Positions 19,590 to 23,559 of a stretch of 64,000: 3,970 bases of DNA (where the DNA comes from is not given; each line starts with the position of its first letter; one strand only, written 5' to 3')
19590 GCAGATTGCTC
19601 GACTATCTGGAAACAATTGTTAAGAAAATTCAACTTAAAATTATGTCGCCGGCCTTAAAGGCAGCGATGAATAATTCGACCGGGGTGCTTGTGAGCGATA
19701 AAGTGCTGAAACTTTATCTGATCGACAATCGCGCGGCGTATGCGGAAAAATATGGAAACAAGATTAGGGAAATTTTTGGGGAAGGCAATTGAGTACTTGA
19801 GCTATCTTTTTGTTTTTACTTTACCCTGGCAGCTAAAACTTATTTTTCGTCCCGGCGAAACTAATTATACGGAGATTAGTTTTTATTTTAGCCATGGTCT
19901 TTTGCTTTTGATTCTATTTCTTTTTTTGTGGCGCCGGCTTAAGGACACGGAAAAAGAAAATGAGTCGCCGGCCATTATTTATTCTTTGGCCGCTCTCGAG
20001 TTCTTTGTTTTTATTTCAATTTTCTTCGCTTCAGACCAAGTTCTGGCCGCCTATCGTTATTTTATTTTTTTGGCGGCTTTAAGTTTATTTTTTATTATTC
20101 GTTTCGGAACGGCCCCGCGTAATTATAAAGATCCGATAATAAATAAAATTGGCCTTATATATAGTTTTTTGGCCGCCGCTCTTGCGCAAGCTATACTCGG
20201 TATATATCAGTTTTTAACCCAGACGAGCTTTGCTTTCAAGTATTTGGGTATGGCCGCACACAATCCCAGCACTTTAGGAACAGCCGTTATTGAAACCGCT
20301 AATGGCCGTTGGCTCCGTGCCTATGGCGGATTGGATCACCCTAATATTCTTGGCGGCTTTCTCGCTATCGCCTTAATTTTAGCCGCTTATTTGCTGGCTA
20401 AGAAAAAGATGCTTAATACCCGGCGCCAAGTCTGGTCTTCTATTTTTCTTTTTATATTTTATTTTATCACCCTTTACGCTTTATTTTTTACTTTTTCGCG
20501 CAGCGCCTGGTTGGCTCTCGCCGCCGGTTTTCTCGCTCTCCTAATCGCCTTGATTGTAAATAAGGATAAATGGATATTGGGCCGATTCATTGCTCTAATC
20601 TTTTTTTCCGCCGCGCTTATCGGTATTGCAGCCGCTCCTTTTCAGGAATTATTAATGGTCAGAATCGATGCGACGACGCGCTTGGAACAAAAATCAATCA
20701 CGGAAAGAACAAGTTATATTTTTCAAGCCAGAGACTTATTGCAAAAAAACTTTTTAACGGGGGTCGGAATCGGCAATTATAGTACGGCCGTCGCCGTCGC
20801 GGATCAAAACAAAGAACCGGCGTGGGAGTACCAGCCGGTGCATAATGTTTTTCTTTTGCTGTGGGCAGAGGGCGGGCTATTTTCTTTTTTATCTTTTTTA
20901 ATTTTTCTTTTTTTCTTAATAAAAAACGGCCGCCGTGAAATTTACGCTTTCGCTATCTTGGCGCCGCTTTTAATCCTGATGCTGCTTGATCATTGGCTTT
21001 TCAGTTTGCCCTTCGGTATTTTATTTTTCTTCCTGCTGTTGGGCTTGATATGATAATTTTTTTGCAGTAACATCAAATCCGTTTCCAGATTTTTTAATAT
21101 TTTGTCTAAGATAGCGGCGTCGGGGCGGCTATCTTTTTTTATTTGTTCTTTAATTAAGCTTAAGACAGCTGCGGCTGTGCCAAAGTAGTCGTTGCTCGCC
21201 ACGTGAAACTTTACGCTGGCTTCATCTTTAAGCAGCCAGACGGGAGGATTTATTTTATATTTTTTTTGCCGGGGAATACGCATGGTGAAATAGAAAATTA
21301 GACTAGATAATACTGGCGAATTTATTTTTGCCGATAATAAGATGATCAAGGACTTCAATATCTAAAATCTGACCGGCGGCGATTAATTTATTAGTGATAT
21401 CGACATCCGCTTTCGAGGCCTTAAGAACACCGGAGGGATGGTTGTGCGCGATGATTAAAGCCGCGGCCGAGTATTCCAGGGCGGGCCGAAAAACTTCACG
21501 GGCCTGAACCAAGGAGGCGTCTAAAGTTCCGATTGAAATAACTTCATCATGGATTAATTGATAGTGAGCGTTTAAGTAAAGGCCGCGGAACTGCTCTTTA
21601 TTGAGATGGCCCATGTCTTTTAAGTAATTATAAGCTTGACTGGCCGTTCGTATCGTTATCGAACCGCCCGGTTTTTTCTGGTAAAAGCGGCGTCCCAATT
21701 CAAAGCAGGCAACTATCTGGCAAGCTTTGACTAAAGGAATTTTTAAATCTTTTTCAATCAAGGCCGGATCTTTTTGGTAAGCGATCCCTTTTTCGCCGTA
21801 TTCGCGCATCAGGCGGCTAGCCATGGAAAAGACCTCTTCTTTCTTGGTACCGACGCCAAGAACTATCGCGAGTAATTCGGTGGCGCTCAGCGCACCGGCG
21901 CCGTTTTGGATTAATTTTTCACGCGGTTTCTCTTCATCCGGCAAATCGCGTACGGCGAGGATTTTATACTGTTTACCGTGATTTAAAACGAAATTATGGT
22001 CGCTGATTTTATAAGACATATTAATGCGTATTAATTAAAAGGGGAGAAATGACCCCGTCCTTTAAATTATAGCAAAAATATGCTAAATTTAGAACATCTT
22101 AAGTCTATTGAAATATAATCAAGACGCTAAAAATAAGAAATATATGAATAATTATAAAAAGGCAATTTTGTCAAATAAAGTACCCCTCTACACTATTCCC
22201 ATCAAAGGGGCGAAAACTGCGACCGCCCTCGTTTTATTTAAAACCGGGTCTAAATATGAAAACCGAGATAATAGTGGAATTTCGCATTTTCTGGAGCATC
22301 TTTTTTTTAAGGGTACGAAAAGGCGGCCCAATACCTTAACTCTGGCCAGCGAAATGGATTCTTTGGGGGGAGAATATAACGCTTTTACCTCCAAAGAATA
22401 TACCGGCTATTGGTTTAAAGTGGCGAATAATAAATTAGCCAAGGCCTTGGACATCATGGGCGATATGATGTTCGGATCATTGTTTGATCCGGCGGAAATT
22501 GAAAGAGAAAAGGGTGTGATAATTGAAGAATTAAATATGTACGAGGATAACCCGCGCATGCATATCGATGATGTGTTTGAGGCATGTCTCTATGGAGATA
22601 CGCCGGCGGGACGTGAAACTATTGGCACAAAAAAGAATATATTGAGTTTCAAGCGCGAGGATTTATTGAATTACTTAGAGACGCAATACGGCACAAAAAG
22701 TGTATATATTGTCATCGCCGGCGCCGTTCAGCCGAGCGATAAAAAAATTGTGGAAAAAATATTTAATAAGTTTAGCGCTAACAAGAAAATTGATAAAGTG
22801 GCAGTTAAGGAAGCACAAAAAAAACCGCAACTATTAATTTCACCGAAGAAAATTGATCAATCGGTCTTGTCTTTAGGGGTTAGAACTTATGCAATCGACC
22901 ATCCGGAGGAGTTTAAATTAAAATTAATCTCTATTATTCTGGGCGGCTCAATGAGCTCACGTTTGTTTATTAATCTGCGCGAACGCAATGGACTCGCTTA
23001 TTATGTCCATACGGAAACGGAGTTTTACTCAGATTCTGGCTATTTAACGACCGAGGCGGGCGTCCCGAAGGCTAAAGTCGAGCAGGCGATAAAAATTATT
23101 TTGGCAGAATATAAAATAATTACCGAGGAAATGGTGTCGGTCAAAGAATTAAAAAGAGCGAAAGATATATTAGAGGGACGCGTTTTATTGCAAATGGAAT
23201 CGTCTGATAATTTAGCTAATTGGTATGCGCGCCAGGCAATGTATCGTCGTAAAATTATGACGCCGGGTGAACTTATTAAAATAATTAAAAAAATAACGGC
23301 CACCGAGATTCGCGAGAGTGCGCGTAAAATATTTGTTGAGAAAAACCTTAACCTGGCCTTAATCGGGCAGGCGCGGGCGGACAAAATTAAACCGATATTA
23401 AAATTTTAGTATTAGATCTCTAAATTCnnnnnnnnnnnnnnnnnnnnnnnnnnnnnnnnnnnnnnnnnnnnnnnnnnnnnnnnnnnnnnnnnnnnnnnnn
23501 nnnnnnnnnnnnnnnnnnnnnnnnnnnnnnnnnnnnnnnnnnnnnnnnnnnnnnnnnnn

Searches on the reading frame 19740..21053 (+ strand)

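Call 16: search_protein_families(library=pfam, proteins=[window:19740-21053:+], max_evalue=0.0001)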
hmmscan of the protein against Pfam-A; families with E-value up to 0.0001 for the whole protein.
window:19740-21053:+ (437 aa): 1 family
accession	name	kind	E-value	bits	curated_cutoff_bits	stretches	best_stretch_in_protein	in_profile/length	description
PF04932.20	Wzy_C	-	4.3e-17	62.7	31.7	1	240-387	2-149/149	O-Antigen ligase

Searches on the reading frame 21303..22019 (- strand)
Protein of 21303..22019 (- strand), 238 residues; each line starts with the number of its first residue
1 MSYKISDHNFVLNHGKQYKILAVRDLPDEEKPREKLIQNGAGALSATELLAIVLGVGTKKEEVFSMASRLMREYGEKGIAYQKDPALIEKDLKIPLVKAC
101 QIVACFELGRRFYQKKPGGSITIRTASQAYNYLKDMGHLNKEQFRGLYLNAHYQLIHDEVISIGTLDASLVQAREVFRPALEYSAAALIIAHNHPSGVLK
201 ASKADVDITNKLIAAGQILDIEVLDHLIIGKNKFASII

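Call 16: search_protein_families(library=pfam, proteins=[window:21303-22019:-], max_evalue=0.0001)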
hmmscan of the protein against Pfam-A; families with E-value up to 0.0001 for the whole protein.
window:21303-22019:- (238 aa): 2 families
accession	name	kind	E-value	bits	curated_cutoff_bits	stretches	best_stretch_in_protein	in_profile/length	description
PF04002.20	RadC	-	2.7e-39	134.3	22.1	1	124-237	2-116/121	RadC-like JAB domain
PF20582.4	UPF0758_N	-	4.6e-17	62.3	27.1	1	23-73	1-51/77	UPF0758 N-terminal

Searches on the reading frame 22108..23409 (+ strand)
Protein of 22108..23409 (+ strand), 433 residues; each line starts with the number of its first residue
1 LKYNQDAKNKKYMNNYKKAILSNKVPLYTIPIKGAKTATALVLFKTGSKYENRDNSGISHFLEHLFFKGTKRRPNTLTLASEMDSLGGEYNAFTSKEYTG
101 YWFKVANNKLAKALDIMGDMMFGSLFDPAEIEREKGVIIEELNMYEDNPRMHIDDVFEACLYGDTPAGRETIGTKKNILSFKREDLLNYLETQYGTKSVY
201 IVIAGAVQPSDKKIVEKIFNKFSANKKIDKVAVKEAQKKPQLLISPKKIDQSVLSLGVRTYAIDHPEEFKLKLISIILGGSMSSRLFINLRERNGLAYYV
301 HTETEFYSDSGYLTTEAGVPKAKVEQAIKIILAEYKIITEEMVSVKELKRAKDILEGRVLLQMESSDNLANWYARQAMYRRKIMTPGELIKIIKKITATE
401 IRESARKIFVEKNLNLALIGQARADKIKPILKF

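Call 17: search_protein_families(library=pfam, proteins=[window:22108-23409:+], max_evalue=0.0001)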
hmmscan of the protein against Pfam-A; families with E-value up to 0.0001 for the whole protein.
window:22108-23409:+ (433 aa): 2 families
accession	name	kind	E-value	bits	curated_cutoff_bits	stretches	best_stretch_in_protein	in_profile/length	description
PF00675.25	Peptidase_M16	-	7.1e-38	130.3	22.3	1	34-174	9-148/149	Insulinase (Peptidase family M16)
PF05193.26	Peptidase_M16_C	-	7.6e-30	104.6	23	1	181-355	2-181/181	Peptidase M16 inactive domain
